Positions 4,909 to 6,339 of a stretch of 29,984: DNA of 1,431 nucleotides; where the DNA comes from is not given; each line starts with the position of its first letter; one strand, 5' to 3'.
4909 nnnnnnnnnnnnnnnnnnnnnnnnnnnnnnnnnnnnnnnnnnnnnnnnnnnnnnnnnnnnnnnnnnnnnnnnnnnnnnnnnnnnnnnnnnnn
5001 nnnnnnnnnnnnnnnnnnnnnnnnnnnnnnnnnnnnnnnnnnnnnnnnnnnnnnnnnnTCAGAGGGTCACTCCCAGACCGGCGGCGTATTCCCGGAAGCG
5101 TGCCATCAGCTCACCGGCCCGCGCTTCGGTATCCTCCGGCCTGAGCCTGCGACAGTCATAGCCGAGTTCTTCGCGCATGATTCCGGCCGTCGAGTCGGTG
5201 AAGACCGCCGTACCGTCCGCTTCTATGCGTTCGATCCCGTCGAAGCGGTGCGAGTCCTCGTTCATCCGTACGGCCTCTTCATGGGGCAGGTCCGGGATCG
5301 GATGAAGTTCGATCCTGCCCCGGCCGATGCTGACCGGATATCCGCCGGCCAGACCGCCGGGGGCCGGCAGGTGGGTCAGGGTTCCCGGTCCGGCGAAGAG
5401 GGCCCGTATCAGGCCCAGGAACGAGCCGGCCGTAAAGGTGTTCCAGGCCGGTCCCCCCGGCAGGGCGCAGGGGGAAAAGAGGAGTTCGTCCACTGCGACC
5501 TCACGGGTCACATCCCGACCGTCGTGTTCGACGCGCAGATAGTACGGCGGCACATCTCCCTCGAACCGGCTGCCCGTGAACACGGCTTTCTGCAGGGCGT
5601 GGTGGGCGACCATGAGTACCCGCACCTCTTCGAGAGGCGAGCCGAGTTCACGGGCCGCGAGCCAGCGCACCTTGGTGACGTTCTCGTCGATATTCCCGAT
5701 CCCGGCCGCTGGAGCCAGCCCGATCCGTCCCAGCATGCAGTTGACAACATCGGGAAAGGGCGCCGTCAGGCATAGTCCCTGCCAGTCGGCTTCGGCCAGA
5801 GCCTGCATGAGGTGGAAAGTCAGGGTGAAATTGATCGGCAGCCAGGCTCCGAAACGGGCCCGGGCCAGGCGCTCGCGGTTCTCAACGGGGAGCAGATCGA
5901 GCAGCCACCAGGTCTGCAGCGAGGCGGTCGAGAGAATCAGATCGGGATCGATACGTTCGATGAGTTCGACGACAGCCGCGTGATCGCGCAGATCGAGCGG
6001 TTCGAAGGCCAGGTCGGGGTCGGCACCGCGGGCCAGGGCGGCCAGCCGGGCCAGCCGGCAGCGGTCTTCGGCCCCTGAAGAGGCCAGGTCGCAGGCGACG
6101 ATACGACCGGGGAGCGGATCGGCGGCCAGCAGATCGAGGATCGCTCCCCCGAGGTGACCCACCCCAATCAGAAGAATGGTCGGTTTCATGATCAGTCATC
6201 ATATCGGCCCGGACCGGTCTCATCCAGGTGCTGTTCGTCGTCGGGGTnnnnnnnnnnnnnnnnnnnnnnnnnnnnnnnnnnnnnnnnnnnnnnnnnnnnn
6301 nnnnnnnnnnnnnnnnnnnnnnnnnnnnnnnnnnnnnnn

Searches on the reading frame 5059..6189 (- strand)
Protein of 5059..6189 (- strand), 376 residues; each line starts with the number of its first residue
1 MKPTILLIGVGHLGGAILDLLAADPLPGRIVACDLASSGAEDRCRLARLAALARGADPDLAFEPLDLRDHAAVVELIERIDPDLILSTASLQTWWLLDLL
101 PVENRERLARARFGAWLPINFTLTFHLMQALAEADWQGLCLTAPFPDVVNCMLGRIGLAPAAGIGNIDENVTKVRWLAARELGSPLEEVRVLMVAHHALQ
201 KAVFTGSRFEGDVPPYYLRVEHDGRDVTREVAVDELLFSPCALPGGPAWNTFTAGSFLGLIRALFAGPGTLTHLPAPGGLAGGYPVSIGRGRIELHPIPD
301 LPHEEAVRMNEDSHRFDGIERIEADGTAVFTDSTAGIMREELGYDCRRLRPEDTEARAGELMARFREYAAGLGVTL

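Call 3: search_protein_families(library=pfam, proteins=[window:5059-6189:-], max_evalue=0.01)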
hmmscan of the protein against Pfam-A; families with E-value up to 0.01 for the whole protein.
window:5059-6189:- (376 aa): 0 families

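Call 4: search_protein_families(library=ncbifam, proteins=[window:5059-6189:-], max_evalue=0.01)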
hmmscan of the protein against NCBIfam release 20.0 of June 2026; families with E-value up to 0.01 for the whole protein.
window:5059-6189:- (376 aa): 0 families

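Call 20: search_protein_families(library=padloc, proteins=[window:5059-6189:-], max_evalue=0.01)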
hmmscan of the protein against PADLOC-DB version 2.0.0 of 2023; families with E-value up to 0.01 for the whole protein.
window:5059-6189:- (376 aa): 0 families

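Call 51: search_solved_structures(query=window:5059-6189:-, max_evalue=0.01)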
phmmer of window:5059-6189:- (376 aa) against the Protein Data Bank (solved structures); distinct sequences matched with E-value up to 0.01: 0.
